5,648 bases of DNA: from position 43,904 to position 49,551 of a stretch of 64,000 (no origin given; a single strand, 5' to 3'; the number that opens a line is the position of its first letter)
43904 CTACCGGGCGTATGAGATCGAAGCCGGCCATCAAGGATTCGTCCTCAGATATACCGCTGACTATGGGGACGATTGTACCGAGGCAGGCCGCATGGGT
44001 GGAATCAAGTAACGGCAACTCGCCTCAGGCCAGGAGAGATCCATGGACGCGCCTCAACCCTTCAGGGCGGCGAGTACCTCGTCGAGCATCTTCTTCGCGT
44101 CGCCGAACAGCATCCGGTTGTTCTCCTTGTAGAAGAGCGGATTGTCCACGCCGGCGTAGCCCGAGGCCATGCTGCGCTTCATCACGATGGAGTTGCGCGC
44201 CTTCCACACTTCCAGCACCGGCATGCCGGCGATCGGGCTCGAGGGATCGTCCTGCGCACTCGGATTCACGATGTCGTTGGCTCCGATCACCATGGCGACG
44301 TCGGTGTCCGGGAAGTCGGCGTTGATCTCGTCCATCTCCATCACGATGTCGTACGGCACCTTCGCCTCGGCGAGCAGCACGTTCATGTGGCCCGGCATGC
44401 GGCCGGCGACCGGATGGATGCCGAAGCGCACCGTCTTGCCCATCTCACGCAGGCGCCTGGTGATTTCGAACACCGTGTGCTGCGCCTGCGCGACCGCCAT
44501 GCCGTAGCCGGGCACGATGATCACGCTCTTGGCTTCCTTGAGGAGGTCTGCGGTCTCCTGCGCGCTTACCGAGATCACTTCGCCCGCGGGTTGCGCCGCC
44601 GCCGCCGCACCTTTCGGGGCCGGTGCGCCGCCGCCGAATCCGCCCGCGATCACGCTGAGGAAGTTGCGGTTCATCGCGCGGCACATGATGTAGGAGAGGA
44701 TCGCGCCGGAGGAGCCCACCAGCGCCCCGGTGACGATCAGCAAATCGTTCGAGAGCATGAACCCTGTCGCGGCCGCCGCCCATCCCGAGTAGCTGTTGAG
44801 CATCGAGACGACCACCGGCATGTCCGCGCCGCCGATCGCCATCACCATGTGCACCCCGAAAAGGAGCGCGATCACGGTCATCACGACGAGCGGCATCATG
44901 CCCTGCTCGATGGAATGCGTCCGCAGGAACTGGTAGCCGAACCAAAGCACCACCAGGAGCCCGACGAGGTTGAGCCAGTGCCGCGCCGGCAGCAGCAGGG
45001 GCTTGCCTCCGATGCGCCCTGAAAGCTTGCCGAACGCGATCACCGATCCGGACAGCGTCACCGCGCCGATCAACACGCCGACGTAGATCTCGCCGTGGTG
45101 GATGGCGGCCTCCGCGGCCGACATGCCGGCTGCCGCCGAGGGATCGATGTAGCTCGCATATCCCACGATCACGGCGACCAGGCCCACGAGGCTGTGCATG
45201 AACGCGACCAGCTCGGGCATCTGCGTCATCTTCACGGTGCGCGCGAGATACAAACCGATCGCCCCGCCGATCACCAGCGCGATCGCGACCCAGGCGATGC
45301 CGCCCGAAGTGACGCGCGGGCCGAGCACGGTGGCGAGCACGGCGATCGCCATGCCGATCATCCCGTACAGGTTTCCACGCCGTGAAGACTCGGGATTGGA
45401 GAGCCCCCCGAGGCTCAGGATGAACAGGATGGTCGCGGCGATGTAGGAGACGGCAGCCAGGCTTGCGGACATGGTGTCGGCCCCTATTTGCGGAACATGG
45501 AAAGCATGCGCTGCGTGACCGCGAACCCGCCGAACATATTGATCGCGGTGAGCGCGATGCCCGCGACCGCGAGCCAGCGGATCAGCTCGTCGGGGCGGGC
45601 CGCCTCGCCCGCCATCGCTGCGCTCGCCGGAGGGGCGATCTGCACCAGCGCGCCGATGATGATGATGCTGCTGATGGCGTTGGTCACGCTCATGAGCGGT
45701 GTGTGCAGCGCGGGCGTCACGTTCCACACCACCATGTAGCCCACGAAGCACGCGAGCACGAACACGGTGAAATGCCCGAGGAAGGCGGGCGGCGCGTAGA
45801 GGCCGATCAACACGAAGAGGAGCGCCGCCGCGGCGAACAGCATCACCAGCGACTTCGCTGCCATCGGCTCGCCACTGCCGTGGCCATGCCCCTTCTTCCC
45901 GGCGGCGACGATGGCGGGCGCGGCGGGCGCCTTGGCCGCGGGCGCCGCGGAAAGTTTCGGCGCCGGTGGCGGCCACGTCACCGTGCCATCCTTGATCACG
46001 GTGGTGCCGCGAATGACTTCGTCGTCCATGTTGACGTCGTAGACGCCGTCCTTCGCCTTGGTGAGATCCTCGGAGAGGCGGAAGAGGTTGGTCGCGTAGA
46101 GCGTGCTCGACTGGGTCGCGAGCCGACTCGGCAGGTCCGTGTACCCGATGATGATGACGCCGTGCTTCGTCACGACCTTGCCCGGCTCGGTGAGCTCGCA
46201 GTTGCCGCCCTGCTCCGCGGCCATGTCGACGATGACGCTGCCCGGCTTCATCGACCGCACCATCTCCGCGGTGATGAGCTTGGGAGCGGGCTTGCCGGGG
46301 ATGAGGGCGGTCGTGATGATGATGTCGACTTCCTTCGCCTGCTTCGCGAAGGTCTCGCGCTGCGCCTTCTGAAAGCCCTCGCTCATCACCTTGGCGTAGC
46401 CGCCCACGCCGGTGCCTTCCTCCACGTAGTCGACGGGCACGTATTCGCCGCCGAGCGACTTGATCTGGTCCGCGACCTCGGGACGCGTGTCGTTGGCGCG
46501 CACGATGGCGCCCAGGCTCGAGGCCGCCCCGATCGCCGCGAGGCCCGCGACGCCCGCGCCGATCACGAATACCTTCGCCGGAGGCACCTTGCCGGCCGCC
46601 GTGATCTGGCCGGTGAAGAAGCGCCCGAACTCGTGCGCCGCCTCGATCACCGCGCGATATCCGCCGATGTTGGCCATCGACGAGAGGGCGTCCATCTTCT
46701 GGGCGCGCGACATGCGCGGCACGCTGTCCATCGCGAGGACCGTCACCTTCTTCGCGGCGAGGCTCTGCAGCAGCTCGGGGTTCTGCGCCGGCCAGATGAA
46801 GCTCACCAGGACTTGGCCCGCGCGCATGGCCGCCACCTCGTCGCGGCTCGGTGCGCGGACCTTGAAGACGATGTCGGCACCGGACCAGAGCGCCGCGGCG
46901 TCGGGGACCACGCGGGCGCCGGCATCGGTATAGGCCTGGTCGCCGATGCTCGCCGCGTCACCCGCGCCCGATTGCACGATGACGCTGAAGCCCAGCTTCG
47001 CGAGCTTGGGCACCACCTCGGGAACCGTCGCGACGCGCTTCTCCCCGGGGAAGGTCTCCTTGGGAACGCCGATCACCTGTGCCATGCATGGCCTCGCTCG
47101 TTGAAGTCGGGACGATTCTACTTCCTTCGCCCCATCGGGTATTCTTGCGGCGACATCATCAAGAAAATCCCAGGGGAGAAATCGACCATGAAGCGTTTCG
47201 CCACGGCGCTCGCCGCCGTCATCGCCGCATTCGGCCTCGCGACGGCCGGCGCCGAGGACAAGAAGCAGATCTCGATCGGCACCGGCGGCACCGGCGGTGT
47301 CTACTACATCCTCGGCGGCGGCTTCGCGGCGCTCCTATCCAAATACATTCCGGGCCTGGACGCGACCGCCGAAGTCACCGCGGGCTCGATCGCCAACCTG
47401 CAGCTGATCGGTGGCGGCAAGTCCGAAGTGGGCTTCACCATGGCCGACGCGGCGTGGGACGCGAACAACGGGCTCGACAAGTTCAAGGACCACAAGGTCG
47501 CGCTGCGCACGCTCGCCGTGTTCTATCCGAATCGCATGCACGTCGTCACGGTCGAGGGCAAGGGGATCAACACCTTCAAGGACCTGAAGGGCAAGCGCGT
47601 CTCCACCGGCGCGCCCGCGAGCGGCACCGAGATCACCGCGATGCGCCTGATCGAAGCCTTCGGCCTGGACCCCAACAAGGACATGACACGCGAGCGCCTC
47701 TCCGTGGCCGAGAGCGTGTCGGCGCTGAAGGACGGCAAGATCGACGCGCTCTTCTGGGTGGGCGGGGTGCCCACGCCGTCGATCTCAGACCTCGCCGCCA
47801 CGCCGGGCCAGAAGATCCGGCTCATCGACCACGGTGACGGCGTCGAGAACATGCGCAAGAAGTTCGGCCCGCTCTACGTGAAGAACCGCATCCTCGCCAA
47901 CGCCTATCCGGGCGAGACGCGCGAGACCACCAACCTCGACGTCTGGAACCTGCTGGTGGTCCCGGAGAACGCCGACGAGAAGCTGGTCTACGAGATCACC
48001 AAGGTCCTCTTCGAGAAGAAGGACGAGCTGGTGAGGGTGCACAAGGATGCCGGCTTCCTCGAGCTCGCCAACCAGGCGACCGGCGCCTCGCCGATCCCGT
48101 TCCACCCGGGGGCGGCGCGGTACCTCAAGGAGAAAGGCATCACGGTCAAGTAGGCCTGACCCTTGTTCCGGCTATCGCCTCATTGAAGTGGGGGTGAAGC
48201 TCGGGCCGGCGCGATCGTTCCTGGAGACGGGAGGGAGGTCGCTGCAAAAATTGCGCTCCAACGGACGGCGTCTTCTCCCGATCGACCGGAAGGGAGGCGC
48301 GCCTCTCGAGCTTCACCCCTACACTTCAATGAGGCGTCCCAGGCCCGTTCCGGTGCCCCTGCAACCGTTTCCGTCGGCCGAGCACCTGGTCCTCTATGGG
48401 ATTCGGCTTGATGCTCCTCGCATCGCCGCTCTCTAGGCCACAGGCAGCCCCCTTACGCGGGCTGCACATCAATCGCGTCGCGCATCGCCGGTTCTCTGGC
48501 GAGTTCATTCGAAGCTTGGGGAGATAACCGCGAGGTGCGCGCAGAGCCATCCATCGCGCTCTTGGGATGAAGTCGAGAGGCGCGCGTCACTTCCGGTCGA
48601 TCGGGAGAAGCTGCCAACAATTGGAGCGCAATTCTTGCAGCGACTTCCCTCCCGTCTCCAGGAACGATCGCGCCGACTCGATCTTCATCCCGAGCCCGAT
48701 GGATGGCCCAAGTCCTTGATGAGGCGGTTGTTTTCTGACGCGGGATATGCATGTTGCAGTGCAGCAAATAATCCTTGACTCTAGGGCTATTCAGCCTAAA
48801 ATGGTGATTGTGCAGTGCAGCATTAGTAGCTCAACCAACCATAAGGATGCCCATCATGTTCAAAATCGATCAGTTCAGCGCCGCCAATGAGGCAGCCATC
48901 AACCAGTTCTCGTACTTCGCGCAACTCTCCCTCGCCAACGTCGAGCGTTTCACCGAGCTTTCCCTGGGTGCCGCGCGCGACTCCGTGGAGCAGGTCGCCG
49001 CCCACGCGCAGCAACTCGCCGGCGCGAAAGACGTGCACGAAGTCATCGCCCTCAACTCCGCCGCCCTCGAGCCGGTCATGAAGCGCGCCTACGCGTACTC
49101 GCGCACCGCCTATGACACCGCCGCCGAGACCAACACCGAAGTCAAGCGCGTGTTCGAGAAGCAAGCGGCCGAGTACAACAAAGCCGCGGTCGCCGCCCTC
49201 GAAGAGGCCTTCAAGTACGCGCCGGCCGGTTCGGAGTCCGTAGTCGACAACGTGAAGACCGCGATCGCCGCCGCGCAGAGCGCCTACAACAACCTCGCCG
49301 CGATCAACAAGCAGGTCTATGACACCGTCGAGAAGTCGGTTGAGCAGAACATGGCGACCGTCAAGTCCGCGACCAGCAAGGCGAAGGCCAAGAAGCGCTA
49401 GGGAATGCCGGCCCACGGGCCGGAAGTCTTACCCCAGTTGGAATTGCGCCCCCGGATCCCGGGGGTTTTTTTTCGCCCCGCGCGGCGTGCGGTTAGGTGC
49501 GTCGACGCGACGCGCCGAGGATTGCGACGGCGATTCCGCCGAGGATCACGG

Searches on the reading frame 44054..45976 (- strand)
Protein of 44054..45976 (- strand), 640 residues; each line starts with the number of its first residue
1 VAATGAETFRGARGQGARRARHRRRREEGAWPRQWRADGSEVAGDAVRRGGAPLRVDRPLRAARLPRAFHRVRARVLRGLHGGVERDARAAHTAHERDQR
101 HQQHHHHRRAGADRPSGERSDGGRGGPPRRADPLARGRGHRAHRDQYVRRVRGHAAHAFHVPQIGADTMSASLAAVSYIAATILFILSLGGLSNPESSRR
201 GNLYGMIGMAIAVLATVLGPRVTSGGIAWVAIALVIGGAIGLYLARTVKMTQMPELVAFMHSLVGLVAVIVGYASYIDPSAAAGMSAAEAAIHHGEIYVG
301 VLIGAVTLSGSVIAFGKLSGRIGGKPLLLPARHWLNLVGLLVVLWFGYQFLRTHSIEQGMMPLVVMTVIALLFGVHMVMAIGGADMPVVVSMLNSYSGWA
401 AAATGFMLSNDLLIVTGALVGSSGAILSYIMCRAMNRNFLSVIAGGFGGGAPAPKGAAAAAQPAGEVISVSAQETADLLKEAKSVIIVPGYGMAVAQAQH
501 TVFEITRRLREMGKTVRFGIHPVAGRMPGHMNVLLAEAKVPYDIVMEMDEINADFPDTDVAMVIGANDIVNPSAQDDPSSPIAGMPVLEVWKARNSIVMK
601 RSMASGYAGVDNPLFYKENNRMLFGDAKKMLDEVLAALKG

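Call 67: search_protein_families(library=pfam, proteins=[window:44054-45976:-], max_evalue=0.0001)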
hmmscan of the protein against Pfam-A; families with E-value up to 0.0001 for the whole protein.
window:44054-45976:- (640 aa): 1 family
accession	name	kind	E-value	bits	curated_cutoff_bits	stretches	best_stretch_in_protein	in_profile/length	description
PF02233.22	PNTB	-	8.6e-197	655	31.7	1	176-636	3-455/456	NAD(P) transhydrogenase beta subunit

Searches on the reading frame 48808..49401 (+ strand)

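Call 82: search_protein_families(library=pfam, proteins=[window:48808-49401:+], max_evalue=0.0001)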
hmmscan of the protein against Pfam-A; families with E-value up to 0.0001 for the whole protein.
window:48808-49401:+ (197 aa): 1 family
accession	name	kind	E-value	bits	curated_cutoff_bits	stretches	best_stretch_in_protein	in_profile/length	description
PF09361.15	Phasin_2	-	1.4e-21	77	24.9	1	21-119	1-99/100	Phasin protein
